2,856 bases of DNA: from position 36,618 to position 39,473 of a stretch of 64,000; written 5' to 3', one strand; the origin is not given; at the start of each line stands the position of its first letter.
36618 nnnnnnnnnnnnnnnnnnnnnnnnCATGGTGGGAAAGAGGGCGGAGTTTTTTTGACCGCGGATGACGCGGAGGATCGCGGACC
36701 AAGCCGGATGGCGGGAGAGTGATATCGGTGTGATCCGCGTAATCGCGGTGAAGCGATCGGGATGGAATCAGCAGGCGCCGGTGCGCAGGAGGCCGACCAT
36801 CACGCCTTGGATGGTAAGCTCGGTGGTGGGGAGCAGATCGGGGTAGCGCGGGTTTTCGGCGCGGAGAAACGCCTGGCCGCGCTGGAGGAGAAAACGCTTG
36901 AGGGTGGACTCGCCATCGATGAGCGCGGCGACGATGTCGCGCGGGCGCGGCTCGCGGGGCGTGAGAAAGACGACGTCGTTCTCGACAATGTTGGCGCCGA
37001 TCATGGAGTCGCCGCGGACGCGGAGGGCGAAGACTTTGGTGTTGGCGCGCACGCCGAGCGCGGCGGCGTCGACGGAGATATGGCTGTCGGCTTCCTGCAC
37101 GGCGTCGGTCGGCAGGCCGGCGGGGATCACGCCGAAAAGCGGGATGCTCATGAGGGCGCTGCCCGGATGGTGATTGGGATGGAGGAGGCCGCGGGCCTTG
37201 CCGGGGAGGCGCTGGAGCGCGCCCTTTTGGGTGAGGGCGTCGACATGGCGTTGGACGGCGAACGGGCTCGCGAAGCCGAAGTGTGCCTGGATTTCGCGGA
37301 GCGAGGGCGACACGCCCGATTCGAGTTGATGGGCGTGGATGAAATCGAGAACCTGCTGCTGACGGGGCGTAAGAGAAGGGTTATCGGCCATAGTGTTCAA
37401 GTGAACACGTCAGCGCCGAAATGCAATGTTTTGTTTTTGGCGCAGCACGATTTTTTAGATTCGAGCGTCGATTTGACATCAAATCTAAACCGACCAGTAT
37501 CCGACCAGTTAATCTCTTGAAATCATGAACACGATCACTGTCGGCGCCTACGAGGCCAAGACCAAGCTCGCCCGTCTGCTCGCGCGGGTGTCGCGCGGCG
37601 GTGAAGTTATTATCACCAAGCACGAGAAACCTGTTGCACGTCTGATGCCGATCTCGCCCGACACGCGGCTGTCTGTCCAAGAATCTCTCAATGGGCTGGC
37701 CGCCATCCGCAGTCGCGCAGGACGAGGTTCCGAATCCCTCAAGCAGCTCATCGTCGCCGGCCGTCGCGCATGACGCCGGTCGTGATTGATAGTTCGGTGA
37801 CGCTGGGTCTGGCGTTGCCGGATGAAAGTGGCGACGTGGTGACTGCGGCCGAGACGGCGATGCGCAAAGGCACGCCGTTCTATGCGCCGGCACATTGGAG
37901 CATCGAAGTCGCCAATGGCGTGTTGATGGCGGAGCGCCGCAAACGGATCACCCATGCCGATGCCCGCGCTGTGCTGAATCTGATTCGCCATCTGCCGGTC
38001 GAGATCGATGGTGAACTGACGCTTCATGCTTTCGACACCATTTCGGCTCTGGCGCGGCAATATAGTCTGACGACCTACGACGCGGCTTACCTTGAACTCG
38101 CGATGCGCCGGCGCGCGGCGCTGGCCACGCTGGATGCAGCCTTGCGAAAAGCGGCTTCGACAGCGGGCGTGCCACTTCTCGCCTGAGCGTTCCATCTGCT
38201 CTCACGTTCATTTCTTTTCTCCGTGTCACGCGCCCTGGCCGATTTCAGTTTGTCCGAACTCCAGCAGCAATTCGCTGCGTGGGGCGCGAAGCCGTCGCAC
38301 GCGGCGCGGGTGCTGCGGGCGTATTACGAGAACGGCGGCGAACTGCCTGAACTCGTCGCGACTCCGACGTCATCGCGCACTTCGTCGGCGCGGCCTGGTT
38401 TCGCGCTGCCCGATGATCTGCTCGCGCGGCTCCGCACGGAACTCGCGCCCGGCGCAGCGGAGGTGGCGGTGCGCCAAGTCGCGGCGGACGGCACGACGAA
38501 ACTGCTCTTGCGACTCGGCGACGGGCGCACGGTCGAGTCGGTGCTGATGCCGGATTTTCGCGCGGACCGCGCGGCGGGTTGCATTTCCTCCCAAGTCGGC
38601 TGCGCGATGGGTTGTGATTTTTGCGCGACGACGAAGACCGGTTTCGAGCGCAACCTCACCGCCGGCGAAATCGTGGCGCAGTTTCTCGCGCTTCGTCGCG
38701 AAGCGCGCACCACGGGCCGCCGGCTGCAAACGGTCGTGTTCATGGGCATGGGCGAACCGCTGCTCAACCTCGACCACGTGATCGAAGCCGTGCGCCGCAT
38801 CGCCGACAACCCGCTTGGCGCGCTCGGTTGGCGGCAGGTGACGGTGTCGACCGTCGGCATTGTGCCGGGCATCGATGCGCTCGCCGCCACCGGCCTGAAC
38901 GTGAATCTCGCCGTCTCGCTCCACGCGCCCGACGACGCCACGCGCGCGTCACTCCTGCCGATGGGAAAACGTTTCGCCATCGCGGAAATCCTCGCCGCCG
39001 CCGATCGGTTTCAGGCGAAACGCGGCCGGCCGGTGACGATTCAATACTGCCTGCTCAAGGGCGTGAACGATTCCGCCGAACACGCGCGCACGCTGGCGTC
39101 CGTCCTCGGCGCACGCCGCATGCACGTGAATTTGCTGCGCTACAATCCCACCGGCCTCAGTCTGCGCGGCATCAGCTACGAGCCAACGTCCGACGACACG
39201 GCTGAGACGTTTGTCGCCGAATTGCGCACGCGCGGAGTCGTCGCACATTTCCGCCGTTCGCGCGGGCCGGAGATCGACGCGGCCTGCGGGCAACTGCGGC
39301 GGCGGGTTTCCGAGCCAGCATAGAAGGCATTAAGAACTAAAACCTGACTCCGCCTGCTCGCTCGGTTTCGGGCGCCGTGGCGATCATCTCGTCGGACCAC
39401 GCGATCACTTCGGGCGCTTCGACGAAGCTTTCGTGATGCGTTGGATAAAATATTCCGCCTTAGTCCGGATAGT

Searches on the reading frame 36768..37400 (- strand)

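Call 70: search_protein_families(library=pfam, proteins=[L103:6163-6420:-, L103:6431-6628:-, L103:7724-7957:+, L101:11179-12798:-, L103:7148-7345:+, L103:7342-7695:+], max_evalue=0.01)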
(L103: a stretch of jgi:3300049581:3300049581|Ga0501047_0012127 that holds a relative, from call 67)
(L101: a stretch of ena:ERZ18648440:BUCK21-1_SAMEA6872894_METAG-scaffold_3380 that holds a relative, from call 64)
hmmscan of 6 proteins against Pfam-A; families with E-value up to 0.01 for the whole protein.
L103:6163-6420:- (85 aa): 0 families

L103:6431-6628:- (65 aa): 0 families

L103:7724-7957:+ (77 aa): 0 families

L101:11179-12798:- (539 aa): 0 families

L103:7148-7345:+ (65 aa): 1 family
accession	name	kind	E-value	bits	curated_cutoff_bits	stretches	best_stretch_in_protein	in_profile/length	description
PF07927.17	HicA_toxin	-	3.7e-09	37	27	1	6-58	2-54/58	HicA toxin of bacterial toxin-antitoxin,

L103:7342-7695:+ (117 aa): 1 family
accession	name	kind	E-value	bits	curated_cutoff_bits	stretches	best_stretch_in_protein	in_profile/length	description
PF05534.18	HicB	-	4.7e-13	49.3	21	1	72-114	9-51/51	HicB family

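Call 71: search_protein_families(library=ncbifam, proteins=[L103:6163-6420:-, L103:6431-6628:-, L103:7724-7957:+], max_evalue=0.01)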
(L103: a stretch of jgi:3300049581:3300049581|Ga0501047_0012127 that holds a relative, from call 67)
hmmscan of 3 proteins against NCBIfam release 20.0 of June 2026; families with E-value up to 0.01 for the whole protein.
L103:6163-6420:- (85 aa): 0 families

L103:6431-6628:- (65 aa): 1 family
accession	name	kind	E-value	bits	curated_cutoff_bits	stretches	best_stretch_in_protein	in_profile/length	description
NF050811.1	RelB_ParD_antitoxin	subfamily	0.0046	17.2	60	0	37-62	57-82/83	type II toxin-antitoxin system RelB/ParD family antitoxin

L103:7724-7957:+ (77 aa): 0 families

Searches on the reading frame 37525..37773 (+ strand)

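Call 55: search_protein_families(library=pfam, proteins=[window:37525-37773:+], max_evalue=0.0001)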
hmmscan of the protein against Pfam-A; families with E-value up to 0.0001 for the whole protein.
window:37525-37773:+ (82 aa): 1 family
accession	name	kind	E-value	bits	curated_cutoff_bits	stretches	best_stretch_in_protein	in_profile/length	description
PF02604.26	PhdYeFM_antitox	-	1.2e-10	41.4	29.8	1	5-56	3-55/74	Antitoxin Phd_YefM, type II toxin-antitoxin system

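Call 70: search_protein_families(library=pfam, proteins=[L103:6163-6420:-, L103:6431-6628:-, L103:7724-7957:+, L101:11179-12798:-, L103:7148-7345:+, L103:7342-7695:+], max_evalue=0.01)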
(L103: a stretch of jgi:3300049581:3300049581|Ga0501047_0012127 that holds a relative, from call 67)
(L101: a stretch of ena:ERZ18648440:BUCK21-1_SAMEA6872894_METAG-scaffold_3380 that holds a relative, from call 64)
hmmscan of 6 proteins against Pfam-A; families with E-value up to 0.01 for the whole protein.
L103:6163-6420:- (85 aa): 0 families

L103:6431-6628:- (65 aa): 0 families

L103:7724-7957:+ (77 aa): 0 families

L101:11179-12798:- (539 aa): 0 families

L103:7148-7345:+ (65 aa): 1 family
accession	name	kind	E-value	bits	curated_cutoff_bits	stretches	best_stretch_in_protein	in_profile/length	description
PF07927.17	HicA_toxin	-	3.7e-09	37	27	1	6-58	2-54/58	HicA toxin of bacterial toxin-antitoxin,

L103:7342-7695:+ (117 aa): 1 family
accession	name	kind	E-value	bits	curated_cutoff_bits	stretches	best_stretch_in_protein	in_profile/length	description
PF05534.18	HicB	-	4.7e-13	49.3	21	1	72-114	9-51/51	HicB family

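Call 71: search_protein_families(library=ncbifam, proteins=[L103:6163-6420:-, L103:6431-6628:-, L103:7724-7957:+], max_evalue=0.01)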
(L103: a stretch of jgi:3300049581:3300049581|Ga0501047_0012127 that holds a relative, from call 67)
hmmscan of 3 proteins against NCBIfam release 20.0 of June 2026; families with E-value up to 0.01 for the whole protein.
L103:6163-6420:- (85 aa): 0 families

L103:6431-6628:- (65 aa): 1 family
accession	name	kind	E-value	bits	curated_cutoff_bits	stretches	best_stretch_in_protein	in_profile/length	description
NF050811.1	RelB_ParD_antitoxin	subfamily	0.0046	17.2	60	0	37-62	57-82/83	type II toxin-antitoxin system RelB/ParD family antitoxin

L103:7724-7957:+ (77 aa): 0 families

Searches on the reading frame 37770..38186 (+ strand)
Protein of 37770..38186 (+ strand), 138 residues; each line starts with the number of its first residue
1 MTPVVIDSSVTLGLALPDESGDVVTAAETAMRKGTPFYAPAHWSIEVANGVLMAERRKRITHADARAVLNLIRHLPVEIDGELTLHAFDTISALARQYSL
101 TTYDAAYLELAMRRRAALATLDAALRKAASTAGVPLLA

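Call 55: search_protein_families(library=pfam, proteins=[window:37770-38186:+], max_evalue=0.0001)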
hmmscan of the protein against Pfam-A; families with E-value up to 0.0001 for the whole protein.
window:37770-38186:+ (138 aa): 1 family
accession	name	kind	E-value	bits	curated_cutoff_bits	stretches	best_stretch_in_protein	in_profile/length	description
PF01850.27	PIN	-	1.1e-07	33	23.6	1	4-129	1-118/120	PIN domain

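Call 70: search_protein_families(library=pfam, proteins=[L103:6163-6420:-, L103:6431-6628:-, L103:7724-7957:+, L101:11179-12798:-, L103:7148-7345:+, L103:7342-7695:+], max_evalue=0.01)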
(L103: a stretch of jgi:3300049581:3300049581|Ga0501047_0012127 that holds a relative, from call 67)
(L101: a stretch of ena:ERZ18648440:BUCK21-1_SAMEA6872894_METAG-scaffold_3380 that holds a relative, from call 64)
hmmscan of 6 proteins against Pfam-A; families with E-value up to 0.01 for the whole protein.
L103:6163-6420:- (85 aa): 0 families

L103:6431-6628:- (65 aa): 0 families

L103:7724-7957:+ (77 aa): 0 families

L101:11179-12798:- (539 aa): 0 families

L103:7148-7345:+ (65 aa): 1 family
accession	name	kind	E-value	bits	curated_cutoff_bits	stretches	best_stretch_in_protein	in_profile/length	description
PF07927.17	HicA_toxin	-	3.7e-09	37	27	1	6-58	2-54/58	HicA toxin of bacterial toxin-antitoxin,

L103:7342-7695:+ (117 aa): 1 family
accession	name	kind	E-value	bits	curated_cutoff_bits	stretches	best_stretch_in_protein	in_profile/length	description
PF05534.18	HicB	-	4.7e-13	49.3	21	1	72-114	9-51/51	HicB family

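Call 71: search_protein_families(library=ncbifam, proteins=[L103:6163-6420:-, L103:6431-6628:-, L103:7724-7957:+], max_evalue=0.01)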
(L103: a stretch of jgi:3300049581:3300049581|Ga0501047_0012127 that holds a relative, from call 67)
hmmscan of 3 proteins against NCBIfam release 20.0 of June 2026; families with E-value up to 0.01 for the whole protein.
L103:6163-6420:- (85 aa): 0 families

L103:6431-6628:- (65 aa): 1 family
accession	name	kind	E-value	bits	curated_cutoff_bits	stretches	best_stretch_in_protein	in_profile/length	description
NF050811.1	RelB_ParD_antitoxin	subfamily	0.0046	17.2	60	0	37-62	57-82/83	type II toxin-antitoxin system RelB/ParD family antitoxin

L103:7724-7957:+ (77 aa): 0 families

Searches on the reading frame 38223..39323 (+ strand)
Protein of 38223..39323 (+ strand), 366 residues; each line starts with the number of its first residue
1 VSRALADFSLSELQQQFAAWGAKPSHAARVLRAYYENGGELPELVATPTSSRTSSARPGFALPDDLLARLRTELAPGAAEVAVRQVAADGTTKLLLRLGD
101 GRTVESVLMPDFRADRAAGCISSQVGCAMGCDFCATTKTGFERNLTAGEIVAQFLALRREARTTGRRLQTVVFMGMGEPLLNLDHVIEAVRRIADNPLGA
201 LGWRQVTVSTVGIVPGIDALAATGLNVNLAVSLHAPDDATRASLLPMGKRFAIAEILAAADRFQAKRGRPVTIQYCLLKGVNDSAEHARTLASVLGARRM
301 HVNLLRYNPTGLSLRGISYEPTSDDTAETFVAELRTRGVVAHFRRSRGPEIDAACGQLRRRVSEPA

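Call 8: search_protein_families(library=pfam, proteins=[window:38223-39323:+], max_evalue=0.01)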
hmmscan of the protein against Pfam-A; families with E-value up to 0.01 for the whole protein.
window:38223-39323:+ (366 aa): 3 families
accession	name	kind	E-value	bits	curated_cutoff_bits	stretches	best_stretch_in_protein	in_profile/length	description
PF04055.27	Radical_SAM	-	5.2e-17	62.9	29.5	1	122-285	2-158/166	Radical SAM superfamily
PF13353.11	Fer4_12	-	0.0026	18.5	22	1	126-196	14-80/137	4Fe-4S single cluster domain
PF19238.5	Radical_SAM_2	-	0.004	17.3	26.7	1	229-295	80-142/151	Radical SAM-like domain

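Call 62: list_cluster_members(proteins=[window:38223-39323:+, window:37770-38186:+, window:37525-37773:+, window:36768-37400:-, window:46868-47275:+, window:39717-40403:+, window:40551-42884:-])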
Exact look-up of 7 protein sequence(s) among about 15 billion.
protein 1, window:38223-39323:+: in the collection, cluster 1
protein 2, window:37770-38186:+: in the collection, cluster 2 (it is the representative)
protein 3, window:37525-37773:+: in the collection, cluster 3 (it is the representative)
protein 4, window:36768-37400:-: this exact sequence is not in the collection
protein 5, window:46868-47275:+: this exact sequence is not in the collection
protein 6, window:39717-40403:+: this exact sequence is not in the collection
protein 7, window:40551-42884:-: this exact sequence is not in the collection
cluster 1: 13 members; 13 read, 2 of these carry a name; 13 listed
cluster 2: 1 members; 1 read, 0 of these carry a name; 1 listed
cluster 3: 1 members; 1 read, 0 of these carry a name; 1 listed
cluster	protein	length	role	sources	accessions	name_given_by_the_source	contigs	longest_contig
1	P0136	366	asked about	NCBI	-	-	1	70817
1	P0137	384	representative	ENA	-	-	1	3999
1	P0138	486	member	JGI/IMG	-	23S rRNA (adenine2503-C2)-methyltransferase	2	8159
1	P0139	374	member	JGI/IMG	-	23S rRNA (adenine2503-C2)-methyltransferase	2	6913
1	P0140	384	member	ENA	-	-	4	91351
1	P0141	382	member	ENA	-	-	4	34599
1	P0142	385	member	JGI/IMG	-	-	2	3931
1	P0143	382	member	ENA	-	-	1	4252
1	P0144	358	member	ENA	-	-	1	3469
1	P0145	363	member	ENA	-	-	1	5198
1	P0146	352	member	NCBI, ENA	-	-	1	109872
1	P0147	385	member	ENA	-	-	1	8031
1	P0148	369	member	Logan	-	-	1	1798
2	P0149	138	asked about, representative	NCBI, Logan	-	-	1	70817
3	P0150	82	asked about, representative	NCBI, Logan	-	-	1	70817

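Call 64: find_encoding_contigs(protein=P0140, flank=10000, max_places=4)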
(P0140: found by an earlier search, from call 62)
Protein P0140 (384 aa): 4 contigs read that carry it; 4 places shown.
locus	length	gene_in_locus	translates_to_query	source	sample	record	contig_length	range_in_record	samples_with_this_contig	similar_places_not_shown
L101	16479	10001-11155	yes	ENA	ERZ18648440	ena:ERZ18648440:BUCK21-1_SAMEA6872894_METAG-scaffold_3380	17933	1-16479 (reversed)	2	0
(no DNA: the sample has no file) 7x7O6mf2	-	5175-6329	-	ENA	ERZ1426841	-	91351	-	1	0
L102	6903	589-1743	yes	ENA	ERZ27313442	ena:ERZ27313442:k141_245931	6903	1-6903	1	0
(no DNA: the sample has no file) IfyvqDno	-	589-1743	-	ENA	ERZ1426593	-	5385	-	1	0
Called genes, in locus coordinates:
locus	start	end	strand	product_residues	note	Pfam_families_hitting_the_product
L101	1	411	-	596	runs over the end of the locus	PF17389:Bac_rhamnosid6H, PF22422:MGH1-like_GH (weak), PF17390:Bac_rhamnosid_C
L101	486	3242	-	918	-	PF07715:Plug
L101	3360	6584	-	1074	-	PF02811:PHP, PF07733:DNA_pol3_alpha, PF17657:DNA_pol3_finger, PF14579:HHH_6, PF01336:tRNA_anti-codon (weak)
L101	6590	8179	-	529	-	PF00817:IMS, PF11799:IMS_C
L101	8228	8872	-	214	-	PF00154:RecA_N (weak)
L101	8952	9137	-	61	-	-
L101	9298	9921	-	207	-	PF01726:LexA_DNA_bind, PF00717:Peptidase_S24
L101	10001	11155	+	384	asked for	PF04055:Radical_SAM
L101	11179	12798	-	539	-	-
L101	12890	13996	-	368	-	PF24316:Tli3 (faint), PF13088:BNR_2, PF02012:BNR (faint)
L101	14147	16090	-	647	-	PF02784:Orn_Arg_deC_N, PF17810:Arg_decarb_HB, PF17944:Arg_decarbox_C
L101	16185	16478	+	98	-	?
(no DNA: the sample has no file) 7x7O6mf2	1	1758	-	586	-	?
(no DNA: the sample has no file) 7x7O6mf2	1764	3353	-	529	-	PF00817:IMS, PF11799:IMS_C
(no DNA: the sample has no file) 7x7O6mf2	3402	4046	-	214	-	PF00154:RecA_N (weak)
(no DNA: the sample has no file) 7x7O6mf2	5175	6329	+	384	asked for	PF04055:Radical_SAM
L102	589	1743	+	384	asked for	PF04055:Radical_SAM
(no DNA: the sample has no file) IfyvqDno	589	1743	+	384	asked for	PF04055:Radical_SAM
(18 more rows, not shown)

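Call 65: find_encoding_contigs(protein=P0146, flank=10000, max_places=3)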
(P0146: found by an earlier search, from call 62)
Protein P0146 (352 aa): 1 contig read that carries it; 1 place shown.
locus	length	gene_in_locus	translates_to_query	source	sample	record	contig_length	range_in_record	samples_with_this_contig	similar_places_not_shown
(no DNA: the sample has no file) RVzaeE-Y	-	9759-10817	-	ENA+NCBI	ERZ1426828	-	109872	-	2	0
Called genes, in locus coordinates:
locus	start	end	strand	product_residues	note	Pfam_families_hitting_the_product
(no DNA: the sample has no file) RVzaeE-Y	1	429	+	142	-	?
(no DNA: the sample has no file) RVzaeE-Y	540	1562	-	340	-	PF00296:Bac_luciferase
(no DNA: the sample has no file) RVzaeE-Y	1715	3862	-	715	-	PF02897:Peptidase_S9_N, PF00326:Peptidase_S9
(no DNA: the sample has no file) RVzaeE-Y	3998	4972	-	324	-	-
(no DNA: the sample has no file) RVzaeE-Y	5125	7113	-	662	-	PF00664:ABC_membrane, PF00005:ABC_tran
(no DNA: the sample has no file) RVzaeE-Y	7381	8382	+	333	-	PF04909:Amidohydro_2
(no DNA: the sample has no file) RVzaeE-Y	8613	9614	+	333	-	PF00135:COesterase (weak), PF20434:BD-FAE, PF07859:Abhydrolase_3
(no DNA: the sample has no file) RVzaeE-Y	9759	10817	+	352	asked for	PF04055:Radical_SAM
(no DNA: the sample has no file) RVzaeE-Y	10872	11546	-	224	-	PF00702:Hydrolase, PF12710:HAD (weak), PF13419:HAD_2, PF13242:Hydrolase_like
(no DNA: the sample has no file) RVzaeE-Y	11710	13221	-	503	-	PF12796:Ank_2, PF00023:Ank (weak), PF13637:Ank_4 (weak), PF13857:Ank_5 (weak), PF12796:Ank_2, PF13637:Ank_4, PF12796:Ank_2, PF13637:Ank_4, +4 more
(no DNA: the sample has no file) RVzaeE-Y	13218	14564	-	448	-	PF07586:HXXSHH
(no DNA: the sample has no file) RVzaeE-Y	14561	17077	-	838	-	PF07635:PSCyt1 (weak), PF13442:Cytochrome_CBB3 (faint), PF07626:PSD3, PF07637:PSD5, PF07631:PSD4, PF07627:PSCyt3, PF07624:PSD2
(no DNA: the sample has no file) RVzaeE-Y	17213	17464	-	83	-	PF01192:RNA_pol_Rpb6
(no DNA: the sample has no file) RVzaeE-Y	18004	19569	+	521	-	-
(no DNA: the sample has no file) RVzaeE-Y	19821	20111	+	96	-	PF13031:DUF3892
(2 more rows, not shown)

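Call 67: find_encoding_contigs(protein=P0138, flank=10000, max_places=4)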
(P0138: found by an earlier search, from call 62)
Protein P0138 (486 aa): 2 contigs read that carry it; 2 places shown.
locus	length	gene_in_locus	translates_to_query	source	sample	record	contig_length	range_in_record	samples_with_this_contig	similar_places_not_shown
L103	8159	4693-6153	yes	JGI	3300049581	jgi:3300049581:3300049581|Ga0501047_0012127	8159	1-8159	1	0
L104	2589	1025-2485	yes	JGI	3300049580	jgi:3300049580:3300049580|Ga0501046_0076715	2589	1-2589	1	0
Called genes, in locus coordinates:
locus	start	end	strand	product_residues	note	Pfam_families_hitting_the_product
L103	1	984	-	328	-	?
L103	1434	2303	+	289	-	PF04079:SMC_ScpB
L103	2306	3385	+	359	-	PF01817:CM_2, PF00800:PDT, PF01842:ACT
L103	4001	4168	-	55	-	-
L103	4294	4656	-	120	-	PF00717:Peptidase_S24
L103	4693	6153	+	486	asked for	PF04055:Radical_SAM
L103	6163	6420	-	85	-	-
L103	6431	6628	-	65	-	-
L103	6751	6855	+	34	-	-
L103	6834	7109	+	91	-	-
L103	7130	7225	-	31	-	-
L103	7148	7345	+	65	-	PF07927:HicA_toxin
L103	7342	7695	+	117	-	PF05534:HicB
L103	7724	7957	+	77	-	-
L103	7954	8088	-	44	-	-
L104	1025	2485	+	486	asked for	PF04055:Radical_SAM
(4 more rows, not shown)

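Call 68: find_encoding_contigs(protein=P0139, flank=10000, max_places=4)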
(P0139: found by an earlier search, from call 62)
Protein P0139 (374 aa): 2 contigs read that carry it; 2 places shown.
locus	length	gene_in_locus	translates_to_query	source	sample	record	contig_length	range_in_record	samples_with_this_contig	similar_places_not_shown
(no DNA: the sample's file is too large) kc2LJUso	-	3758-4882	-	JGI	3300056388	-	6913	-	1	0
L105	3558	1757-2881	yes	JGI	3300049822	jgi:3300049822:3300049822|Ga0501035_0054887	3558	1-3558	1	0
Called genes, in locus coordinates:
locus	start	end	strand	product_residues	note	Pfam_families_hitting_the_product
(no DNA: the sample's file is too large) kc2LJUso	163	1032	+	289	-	PF04079:SMC_ScpB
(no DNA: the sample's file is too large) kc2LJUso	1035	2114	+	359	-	PF01817:CM_2, PF00800:PDT, PF01842:ACT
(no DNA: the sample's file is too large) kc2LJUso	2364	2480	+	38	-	-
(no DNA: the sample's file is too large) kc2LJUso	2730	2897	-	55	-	-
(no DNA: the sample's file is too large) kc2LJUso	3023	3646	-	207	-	PF01726:LexA_DNA_bind, PF00717:Peptidase_S24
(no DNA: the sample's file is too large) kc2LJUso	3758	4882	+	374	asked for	PF04055:Radical_SAM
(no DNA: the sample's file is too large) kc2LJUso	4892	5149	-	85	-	-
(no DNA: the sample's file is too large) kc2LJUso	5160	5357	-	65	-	-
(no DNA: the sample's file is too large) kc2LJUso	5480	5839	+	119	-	-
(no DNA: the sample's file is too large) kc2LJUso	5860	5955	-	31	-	-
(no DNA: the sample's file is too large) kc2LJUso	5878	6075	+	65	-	PF07927:HicA_toxin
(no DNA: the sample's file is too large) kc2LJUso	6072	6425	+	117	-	PF05534:HicB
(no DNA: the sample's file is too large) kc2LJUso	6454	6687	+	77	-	-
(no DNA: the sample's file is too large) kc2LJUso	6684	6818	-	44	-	-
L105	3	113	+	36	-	?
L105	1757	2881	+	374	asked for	PF04055:Radical_SAM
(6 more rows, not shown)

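Call 70: search_protein_families(library=pfam, proteins=[L103:6163-6420:-, L103:6431-6628:-, L103:7724-7957:+, L101:11179-12798:-, L103:7148-7345:+, L103:7342-7695:+], max_evalue=0.01)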
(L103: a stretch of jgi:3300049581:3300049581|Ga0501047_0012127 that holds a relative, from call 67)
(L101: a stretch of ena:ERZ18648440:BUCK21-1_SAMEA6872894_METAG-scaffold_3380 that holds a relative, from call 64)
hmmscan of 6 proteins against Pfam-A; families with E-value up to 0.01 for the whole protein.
L103:6163-6420:- (85 aa): 0 families

L103:6431-6628:- (65 aa): 0 families

L103:7724-7957:+ (77 aa): 0 families

L101:11179-12798:- (539 aa): 0 families

L103:7148-7345:+ (65 aa): 1 family
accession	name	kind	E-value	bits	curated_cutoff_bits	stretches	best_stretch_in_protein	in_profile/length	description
PF07927.17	HicA_toxin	-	3.7e-09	37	27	1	6-58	2-54/58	HicA toxin of bacterial toxin-antitoxin,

L103:7342-7695:+ (117 aa): 1 family
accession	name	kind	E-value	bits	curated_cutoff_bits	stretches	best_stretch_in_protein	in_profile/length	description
PF05534.18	HicB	-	4.7e-13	49.3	21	1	72-114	9-51/51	HicB family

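Call 71: search_protein_families(library=ncbifam, proteins=[L103:6163-6420:-, L103:6431-6628:-, L103:7724-7957:+, window:38223-39323:+], max_evalue=0.01)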
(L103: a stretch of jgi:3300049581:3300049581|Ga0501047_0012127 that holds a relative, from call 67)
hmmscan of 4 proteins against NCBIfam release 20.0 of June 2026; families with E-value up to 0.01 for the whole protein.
L103:6163-6420:- (85 aa): 0 families

L103:6431-6628:- (65 aa): 1 family
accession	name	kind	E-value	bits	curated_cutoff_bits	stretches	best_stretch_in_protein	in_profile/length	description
NF050811.1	RelB_ParD_antitoxin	subfamily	0.0046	17.2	60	0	37-62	57-82/83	type II toxin-antitoxin system RelB/ParD family antitoxin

L103:7724-7957:+ (77 aa): 0 families

window:38223-39323:+ (366 aa): 12 families
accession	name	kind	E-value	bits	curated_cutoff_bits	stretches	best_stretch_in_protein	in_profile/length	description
TIGR00048.1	rRNA_mod_RlmN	equivalog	1.4e-94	317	290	1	4-361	8-345/355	dual-specificity RNA methyltransferase RlmN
NF011031.0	PRK14461.1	equivalog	3.6e-76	256.6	601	1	3-362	8-365/372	ribosomal RNA large subunit methyltransferase N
NF008396.0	PRK11194.1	equivalog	1.7e-70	237.7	633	1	66-361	62-356/379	dual-specificity RNA methyltransferase RlmN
TIGR04432.1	rSAM_Cfr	equivalog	1.8e-68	231.3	550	1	61-360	43-340/341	Cfr family 23S rRNA (adenine(2503)-C(8))-methyltransferase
NF011034.0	PRK14464.1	equivalog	3.4e-68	230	422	1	10-364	3-332/348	RNA methyltransferase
NF011024.0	PRK14453.1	equivalog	1.2e-67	228.7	468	1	62-359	46-341/348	23S rRNA (adenine(2503)-C(8))-methyltransferase Cfr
NF000424.4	CfrAB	exception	2e-67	228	530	1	62-359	42-337/338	Cfr family 23S rRNA (adenine(2503)-C(8))-methyltransferase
NF011040.0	PRK14470.1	equivalog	7.9e-56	189.9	441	1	63-360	44-333/338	ribosomal RNA large subunit methyltransferase N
TIGR02666.1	moaA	equivalog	2.5e-06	26.7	284.05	1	126-313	19-198/336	GTP 3',8-cyclase MoaA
TIGR04038.1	tatD_link_rSAM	subfamily_domain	0.00024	20.9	129.7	1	127-197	18-88/192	TatD family nuclease-associated radical SAM protein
TIGR02493.1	PFLA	equivalog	0.00065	19.1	231.75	1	126-308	24-198/235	pyruvate formate-lyase-activating protein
TIGR04100.1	rSAM_pair_X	hypoth_equivalog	0.0037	16.8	262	1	142-196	42-90/197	TIGR04100 family radical SAM protein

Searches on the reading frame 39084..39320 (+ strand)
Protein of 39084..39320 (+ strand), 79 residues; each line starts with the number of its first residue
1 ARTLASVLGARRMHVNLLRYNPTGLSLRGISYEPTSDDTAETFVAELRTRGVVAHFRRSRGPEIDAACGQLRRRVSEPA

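Call 77: find_related_loci(query=window:39084-39320:+, collection=viral_contigs, flank=8000)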
Query seq(79 aa) (79 aa) in viral_contigs; peptide patterns used: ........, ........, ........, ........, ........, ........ (x = any residue, [..] = any of these).
76 stretches matched a pattern, but none encodes a relative of the query by tblastn (E <= 1e-3).
